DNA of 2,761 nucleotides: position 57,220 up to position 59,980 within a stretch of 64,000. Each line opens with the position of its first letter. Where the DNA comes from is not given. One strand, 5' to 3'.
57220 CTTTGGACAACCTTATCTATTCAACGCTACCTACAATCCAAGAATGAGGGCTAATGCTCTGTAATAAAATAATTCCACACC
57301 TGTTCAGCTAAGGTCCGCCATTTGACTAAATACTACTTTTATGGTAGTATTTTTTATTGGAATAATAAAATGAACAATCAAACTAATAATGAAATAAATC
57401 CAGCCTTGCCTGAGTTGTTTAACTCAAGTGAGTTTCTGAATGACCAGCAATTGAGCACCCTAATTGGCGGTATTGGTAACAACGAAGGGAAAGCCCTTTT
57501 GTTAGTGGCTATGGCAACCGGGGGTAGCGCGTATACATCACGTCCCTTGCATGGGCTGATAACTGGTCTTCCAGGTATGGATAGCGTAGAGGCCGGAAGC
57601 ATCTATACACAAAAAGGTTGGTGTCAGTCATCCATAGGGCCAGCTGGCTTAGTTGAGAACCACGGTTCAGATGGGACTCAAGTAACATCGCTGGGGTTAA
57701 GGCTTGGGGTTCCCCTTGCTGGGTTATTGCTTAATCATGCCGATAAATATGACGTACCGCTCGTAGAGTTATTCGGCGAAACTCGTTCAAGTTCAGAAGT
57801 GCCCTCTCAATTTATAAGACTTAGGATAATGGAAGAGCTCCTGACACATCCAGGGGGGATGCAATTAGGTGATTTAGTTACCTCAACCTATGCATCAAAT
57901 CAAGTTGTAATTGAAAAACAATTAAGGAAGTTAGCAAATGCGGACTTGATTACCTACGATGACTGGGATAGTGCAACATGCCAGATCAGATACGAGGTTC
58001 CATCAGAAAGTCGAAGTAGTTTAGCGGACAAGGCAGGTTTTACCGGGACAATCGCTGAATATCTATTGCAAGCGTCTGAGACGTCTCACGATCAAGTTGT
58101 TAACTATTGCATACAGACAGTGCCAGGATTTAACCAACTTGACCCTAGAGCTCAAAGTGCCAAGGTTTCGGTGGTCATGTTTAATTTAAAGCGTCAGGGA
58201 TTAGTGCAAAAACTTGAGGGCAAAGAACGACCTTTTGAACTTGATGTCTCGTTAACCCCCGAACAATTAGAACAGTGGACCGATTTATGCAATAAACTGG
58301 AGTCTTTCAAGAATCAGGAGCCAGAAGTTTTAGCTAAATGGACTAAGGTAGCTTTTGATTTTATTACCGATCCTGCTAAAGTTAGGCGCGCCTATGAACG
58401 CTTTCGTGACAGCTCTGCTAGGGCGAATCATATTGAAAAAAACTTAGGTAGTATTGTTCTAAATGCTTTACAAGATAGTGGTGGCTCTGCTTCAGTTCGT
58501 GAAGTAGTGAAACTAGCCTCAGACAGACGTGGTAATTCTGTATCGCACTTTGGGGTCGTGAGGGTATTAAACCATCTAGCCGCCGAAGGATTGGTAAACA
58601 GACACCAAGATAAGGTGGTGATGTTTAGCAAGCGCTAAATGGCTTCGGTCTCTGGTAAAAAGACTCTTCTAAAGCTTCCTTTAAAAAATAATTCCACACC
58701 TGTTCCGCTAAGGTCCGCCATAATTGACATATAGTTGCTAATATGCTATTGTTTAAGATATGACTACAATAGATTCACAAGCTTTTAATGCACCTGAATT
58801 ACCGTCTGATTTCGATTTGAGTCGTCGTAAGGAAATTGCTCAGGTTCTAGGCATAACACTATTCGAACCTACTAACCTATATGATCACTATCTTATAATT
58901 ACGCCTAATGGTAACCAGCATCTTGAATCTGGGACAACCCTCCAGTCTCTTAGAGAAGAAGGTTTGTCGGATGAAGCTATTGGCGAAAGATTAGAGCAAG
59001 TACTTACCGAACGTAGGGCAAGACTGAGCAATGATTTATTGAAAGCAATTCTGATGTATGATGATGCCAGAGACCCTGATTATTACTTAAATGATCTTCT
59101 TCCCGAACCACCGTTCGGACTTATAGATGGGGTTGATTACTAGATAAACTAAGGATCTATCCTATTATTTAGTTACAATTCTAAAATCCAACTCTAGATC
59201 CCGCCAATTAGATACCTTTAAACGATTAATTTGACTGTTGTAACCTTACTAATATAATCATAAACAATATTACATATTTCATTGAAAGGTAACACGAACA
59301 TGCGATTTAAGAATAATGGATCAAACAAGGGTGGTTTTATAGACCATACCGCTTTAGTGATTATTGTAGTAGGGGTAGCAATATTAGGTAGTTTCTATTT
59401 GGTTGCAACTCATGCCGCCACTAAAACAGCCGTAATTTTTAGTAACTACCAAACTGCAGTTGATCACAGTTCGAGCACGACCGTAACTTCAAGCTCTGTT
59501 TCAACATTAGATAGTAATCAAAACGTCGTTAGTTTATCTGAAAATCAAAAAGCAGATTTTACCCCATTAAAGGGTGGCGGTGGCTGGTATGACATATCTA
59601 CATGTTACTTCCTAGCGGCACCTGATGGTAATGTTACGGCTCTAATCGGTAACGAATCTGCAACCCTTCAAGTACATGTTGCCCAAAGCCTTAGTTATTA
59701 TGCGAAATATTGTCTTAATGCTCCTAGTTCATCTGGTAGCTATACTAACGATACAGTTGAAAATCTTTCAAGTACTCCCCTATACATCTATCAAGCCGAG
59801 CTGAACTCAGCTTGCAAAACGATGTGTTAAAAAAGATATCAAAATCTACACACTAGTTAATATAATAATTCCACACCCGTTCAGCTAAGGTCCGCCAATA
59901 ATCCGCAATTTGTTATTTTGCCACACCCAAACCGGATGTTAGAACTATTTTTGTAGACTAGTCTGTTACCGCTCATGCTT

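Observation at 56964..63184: tRNA-Asp-proximal block of nine small orphan genes arranged as independently promoted single-gene units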

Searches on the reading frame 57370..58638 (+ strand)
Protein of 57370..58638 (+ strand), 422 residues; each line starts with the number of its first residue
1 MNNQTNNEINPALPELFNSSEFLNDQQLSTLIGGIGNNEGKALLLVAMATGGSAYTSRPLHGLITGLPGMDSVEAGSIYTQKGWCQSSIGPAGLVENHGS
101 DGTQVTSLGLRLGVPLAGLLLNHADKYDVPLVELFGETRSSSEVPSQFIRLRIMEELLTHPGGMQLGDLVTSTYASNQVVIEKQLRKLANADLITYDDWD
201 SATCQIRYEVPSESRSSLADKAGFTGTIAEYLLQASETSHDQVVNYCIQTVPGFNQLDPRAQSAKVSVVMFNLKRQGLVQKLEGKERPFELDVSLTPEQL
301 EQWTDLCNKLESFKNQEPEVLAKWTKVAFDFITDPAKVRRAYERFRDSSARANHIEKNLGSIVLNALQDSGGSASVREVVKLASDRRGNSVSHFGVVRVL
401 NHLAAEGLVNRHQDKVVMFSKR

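Call 11: search_protein_families(library=pfam, max_evalue=1, proteins=[window:57370-58638:+])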
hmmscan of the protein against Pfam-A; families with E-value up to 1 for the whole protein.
window:57370-58638:+ (422 aa): 7 families
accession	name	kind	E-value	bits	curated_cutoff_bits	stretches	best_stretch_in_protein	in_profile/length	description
PF08100.18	Dimerisation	-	0.0015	18.7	25.6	1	363-415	30-76/93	O-methyltransferase dimerisation domain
PF16007.11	DUF4777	-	0.0062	17.2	34.4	1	356-390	2-36/66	Domain of unknown function (DUF4777)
PF08154.18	NLE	-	0.024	15.5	23.4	1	284-334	16-56/68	NLE (NUC135) domain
PF21128.4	MCM4_WHD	-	0.038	14.5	24.4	1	357-411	8-64/75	MCM4, winged helix domain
PF12802.13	MarR_2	-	0.054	14.1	27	1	363-413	10-54/61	MarR family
PF01978.25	TrmB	-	0.13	12.6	25.6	0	264-287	37-60/68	Sugar-specific transcriptional regulator TrmB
PF17778.7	BLACT_WH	-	0.4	11.1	22.8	1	395-414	24-43/46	Beta-lactamase associated winged helix domain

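Call 12: search_protein_families(library=ncbifam, max_evalue=1, proteins=[window:57370-58638:+])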
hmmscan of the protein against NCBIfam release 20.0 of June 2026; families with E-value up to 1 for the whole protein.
window:57370-58638:+ (422 aa): 2 families
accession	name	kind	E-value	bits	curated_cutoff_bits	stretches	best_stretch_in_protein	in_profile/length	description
NF033788.1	HTH_metalloreg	subfamily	0.0056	16.4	55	1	149-196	12-57/77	metalloregulator ArsR/SmtB family transcription factor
NF050184.1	VpaChn25_0724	subfamily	0.028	14.6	65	0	362-417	6-61/88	VpaChn25_0724 family phage protein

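Call 19: search_protein_families(library=phrogs, max_evalue=0.1, proteins=[window:57370-58638:+])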
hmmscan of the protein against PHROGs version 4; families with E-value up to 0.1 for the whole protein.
window:57370-58638:+ (422 aa): 1 family
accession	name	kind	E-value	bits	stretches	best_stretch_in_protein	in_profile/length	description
phrog_2440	-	transcription regulation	1.2e-05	26.2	0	138-201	19-82/126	transcriptional regulator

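Call 20: search_protein_families(library=padloc, max_evalue=0.1, proteins=[window:57370-58638:+])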
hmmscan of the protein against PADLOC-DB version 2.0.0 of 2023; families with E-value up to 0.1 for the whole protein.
window:57370-58638:+ (422 aa): 0 families

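Call 24: find_homologous_proteins(query=window:57370-58638:+, max_evalue=0.001)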
Query window:57370-58638:+ (422 aa): 5 proteins with E <= 0.001 among 8000 candidates.
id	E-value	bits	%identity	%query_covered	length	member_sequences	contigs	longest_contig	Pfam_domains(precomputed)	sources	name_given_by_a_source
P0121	6.0e-278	939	100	100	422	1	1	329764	-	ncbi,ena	-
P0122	4.3e-180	617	69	97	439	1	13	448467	-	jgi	jgi:hypothetical protein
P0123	1.2e-159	550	61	99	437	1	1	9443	-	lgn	-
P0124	7.2e-72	261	36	97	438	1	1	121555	-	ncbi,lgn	-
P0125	6.0e-20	90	26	93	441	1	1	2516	PF12840.14,PF03965.23,PF13565.13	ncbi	-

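Call 25: find_encoding_contigs(protein=P0122, flank=10000, max_places=4)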
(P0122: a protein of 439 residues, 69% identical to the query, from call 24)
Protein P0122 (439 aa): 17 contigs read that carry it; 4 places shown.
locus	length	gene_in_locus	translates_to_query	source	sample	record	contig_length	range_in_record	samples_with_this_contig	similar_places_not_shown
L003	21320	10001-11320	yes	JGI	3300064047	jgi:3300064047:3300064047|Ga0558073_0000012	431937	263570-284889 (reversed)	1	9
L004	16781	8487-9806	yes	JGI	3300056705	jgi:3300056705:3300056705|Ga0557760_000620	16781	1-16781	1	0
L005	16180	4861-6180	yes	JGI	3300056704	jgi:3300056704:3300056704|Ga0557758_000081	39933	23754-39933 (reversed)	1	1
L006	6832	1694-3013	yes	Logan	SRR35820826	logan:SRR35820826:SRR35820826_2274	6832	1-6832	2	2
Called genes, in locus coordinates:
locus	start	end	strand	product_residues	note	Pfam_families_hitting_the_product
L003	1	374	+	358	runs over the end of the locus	PF00814:TsaD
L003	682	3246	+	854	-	PF00133:tRNA-synt_1, PF09334:tRNA-synt_1g, PF13603:tRNA-synt_1_2, PF08264:Anticodon_1, PF10458:Val_tRNA-synt_C (weak)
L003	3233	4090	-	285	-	PF13560:HTH_31, PF01381:HTH_3, PF12844:HTH_19 (faint), PF13413:HTH_25 (faint), PF13443:HTH_26 (faint), PF00702:Hydrolase, PF13419:HAD_2 (weak)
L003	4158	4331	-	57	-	-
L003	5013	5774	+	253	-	-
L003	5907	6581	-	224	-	-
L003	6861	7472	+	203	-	-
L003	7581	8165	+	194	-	-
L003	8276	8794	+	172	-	PF05656:DUF805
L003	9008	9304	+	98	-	-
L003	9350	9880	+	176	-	PF00293:NUDIX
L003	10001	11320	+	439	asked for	-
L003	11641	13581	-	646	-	PF24677:DUF7657, PF24672:DUF7654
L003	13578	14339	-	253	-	PF00106:adh_short, PF08659:KR, PF13561:adh_short_C2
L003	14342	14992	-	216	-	-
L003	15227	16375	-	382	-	-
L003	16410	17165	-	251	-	PF00535:Glycos_transf_2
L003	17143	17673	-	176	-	PF04138:GtrA_DPMS_TM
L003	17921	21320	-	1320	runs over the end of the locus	-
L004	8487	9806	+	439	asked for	-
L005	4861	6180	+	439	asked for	-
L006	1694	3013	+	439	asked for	-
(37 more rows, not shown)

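Call 26: find_encoding_contigs(protein=P0123, flank=10000, max_places=3)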
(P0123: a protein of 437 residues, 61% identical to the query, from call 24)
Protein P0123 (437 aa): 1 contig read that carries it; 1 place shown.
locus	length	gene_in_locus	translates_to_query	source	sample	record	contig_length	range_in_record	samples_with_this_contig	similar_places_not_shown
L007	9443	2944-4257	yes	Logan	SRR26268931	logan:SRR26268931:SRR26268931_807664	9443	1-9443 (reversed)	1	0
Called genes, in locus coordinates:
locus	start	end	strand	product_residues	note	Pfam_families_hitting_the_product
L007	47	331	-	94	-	-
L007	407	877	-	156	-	-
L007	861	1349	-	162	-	PF12844:HTH_19, PF01381:HTH_3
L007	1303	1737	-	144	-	-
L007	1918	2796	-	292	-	-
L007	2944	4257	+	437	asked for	-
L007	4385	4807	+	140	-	-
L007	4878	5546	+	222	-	-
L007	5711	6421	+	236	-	-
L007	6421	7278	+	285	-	-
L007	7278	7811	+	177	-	-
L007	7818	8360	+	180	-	-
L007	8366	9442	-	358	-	?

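Call 27: find_encoding_contigs(protein=P0124, flank=10000, max_places=3)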
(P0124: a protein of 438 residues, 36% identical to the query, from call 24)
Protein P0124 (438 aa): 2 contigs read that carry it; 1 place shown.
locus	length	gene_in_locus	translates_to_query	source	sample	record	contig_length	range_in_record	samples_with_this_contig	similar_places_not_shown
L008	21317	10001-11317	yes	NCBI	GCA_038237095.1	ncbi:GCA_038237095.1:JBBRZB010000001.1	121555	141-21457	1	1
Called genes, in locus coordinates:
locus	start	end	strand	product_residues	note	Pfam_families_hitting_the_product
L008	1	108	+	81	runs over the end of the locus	?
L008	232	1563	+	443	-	PF00239:Resolvase, PF07508:Recombinase, PF13408:Zn_ribbon_recom (weak)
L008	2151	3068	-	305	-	-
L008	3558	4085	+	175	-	PF03729:DUF308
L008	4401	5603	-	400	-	-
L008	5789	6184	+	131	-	PF11969:DcpS_C, PF01230:HIT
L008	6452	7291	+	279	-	PF13443:HTH_26 (weak), PF13560:HTH_31, PF01381:HTH_3, PF00702:Hydrolase, PF13419:HAD_2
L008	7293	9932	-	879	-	PF00133:tRNA-synt_1, PF09334:tRNA-synt_1g (faint), PF08264:Anticodon_1, PF10458:Val_tRNA-synt_C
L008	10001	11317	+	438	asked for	-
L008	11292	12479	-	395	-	PF02543:Carbam_trans_N (faint), PF00814:TsaD, PF22521:HypF_C_2 (faint)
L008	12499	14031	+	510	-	-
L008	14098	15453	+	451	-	PF08245:Mur_ligase_M, PF02875:Mur_ligase_C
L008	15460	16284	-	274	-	PF19420:DDAH_eukar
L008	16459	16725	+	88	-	PF00166:Cpn10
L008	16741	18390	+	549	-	PF00118:Cpn60_TCP1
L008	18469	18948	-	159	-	-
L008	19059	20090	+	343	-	PF01380:SIS (faint), PF10432:bact-PGI_C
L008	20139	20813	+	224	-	PF07099:DUF1361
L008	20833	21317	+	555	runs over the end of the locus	PF03485:Arg_tRNA_synt_N, PF00750:tRNA-synt_1d, PF05746:DALR_1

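Call 71: search_solved_structures(query=window:57370-58638:+, max_evalue=1, show_alignments=0)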
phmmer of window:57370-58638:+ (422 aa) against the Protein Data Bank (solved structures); distinct sequences matched with E-value up to 1: 2.
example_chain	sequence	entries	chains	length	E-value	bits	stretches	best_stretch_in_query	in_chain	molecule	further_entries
2onk_C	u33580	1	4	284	0.19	14.2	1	327-402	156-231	Molybdate/tungstate ABC transporter, permease protein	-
7a23_k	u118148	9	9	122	0.96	11.9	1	209-268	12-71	ACPM1 | Acyl carrier protein 1, mitochondrial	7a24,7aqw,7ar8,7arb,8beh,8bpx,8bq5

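Call 109: predict_structure(alignment_id=A5)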
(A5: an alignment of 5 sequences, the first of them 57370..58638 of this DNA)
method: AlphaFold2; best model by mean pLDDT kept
length: 422 residues; sequences in the alignment: 5
mean_pLDDT: 80.3   pTM: 0.62
mean pLDDT of the five models: 80.3, 79.0, 78.7, 78.0, 77.5
residues with pLDDT >= 90: 119; 70-90: 228; 50-70: 44; < 50: 31
segments of 3 or more residues with pLDDT < 50: 1-20, 200-204, 351-356
pLDDT, mean of each block of 10 residues (from residue 1): 30 35 83 86 94 85 90 79 89 85 91 96 93 77 78 87 74 79 82 72 60 87 89 81 90 86 79 82 59 84 95 92 97 93 73 53 87 86 76 73 84 82 81
secondary structure, 60 per line:
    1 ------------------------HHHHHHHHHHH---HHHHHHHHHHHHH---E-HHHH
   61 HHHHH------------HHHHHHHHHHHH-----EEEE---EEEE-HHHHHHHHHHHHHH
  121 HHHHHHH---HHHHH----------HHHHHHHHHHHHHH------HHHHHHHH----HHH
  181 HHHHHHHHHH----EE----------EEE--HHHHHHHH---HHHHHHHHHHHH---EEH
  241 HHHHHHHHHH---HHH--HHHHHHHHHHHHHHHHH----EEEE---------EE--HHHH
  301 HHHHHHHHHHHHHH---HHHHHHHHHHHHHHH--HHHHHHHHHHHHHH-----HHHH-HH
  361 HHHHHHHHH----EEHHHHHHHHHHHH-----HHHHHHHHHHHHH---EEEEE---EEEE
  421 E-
elements in order: H25-35 H39-51 H57-65 H78-89 E95-98 E102-105 H107-127 H131-135 H146-159 H166-173 H178-190 E207-209 H212-219 H223-234 H240-250 H259-275 E280-283 H297-314 H318-332 H335-348 H354-357 H359-369 H376-387 H393-405 E409-413 E417-421

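Call 114: fold_search(model_id=the predicted structure, library=pdb)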
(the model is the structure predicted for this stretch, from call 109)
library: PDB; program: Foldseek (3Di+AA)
matches with E <= 10: 946; with E <= 0.001: 0
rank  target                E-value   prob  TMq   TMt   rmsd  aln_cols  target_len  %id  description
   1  8cil_B                2.6e-02  0.44  0.13  0.15  25.9       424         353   12  Crystal structure of Coxiella burnetii Fic protein 2 (released 2023-11-15)
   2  2mh2_MODEL_1_A        4.7e-02  1.00  0.14  0.83   1.9        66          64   23  Structural insights into the DNA recognition and protein interaction domains reveal fundamental homologous DNA (released 2014-04-16)
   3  4rb2_D                4.9e-02  1.00  0.14  0.43   5.8        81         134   21  Crystal structure of Magnetospirillum gryphiswaldense MSR-1 SeMet-Fur-Mn2+-feoAB1 operator (released 2015-07-15)
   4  8b9x_B                5.2e-02  0.66  0.13  0.20  26.2       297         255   11  Chimeric protein of human UFM1 E3 ligase, UFL1, and DDRGK1 (released 2023-10-25)
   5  4ray_A                6.5e-02  1.00  0.15  0.43   7.8        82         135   20  Crystal structure of Magnetospirillum gryphiswaldense MSR-1 Apo-Fur (released 2015-07-15)
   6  5l0p                  7.1e-02  0.41  0.15  0.20  28.1       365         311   15  Symmetry-based assembly of a two-dimensional protein lattice (released 2017-03-29)
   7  7ne9_AAA              8.1e-02  1.00  0.14  0.47   1.5        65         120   22  A single sensor controls large variations in zinc quotas in a marine cyanobacterium (released 2022-03-02)
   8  3zcn_A                8.1e-02  0.23  0.13  0.14  23.3       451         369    9  Fic protein from SHEWANELLA ONEIDENSIS in complex with ATP (released 2013-06-19)
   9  8b9x_A                8.5e-02  0.57  0.13  0.20  25.3       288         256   11  Chimeric protein of human UFM1 E3 ligase, UFL1, and DDRGK1 (released 2023-10-25)
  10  7xux_B                9.3e-02  0.25  0.13  0.15  24.2       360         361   10  Crystal structure of a FIC domain containnig protein (released 2022-12-21)
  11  4rb3_D                9.7e-02  1.00  0.14  0.42   5.9        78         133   19  Crystal structure of Magnetospirillum gryphiswaldense MSR-1 Fur-Mn2+-feoAB1 operator (released 2015-07-15)
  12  4zzd                  1.1e-01  1.00  0.15  0.57   3.2        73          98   12  CRYSTAL STRUCTURE OF MULTIDRUG RESISTANCE REGULATOR LMRR BOUND TO RIBOFLAVIN (released 2015-08-26)
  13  6pco_B                1.1e-01  1.00  0.15  0.44   4.6        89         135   25  Mechanism for regulation of DNA binding of Bordetella bronchiseptica BpsR by 6-hydroxynicotinic acid (released 2019-11-06)
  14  3cuo_D                1.1e-01  1.00  0.13  0.53   9.8        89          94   13  Crystal structure of the predicted DNA-binding transcriptional regulator from E. coli (released 2008-06-17)
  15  7ne9_CCC              1.2e-01  1.00  0.14  0.49   1.8        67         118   21  A single sensor controls large variations in zinc quotas in a marine cyanobacterium (released 2022-03-02)
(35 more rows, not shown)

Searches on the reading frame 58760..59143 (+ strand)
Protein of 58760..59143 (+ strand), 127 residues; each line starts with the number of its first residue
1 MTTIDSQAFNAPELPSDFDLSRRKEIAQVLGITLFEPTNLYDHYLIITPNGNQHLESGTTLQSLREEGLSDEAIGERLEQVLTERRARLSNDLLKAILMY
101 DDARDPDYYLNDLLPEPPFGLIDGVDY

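Call 11: search_protein_families(library=pfam, max_evalue=1, proteins=[window:58760-59143:+])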
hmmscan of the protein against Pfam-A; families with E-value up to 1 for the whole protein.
window:58760-59143:+ (127 aa): 1 family
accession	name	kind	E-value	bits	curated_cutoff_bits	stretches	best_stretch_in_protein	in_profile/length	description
PF23135.2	TRI4_N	-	0.065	13.7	27.8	1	89-115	17-43/61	TRI4 N-terminal domain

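Call 12: search_protein_families(library=ncbifam, max_evalue=1, proteins=[window:58760-59143:+])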
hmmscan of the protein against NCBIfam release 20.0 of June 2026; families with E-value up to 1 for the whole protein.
window:58760-59143:+ (127 aa): 1 family
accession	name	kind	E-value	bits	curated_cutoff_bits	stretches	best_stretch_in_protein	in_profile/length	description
TIGR03679.1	Dph6_archaeal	equivalog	0.11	11.8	197.3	1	14-89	95-168/218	diphthine--ammonia ligase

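Call 19: search_protein_families(library=phrogs, max_evalue=0.1, proteins=[window:58760-59143:+])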
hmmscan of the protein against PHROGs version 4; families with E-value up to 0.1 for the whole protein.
window:58760-59143:+ (127 aa): 0 families

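Call 20: search_protein_families(library=padloc, max_evalue=0.1, proteins=[window:58760-59143:+])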
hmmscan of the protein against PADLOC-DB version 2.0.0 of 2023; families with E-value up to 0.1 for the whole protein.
window:58760-59143:+ (127 aa): 0 families

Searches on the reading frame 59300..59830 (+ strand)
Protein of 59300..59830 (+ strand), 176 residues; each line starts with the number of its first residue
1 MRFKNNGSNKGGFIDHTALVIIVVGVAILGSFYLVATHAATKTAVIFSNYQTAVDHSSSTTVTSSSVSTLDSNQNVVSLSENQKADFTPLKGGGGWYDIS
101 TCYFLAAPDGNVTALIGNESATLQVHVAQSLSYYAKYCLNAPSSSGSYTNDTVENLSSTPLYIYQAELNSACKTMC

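Call 11: search_protein_families(library=pfam, max_evalue=1, proteins=[window:59300-59830:+])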
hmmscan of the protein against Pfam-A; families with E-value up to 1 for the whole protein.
window:59300-59830:+ (176 aa): 0 families

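Call 12: search_protein_families(library=ncbifam, max_evalue=1, proteins=[window:59300-59830:+])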
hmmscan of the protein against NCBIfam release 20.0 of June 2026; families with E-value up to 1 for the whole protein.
window:59300-59830:+ (176 aa): 2 families
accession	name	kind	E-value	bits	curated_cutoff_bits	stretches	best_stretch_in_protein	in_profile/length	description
NF001926.0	PRK00704.1-3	equivalog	0.0015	18.2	231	1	73-115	100-142/160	photosystem I reaction center protein subunit XI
NF047413.1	heterocyst_PatX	equivalog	0.0052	17.5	30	1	46-94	17-65/69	heterocyst-inhibiting protein PatX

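Call 19: search_protein_families(library=phrogs, max_evalue=0.1, proteins=[window:59300-59830:+])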
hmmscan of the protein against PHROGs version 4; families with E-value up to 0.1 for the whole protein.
window:59300-59830:+ (176 aa): 0 families

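Call 20: search_protein_families(library=padloc, max_evalue=0.1, proteins=[window:59300-59830:+])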
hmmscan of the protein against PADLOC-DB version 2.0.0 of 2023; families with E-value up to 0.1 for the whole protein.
window:59300-59830:+ (176 aa): 0 families

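Call 121: search_protein_families(library=pfam, max_evalue=0.01, proteins=[window:59300-59830:+])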
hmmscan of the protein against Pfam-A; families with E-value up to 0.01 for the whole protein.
window:59300-59830:+ (176 aa): 0 families
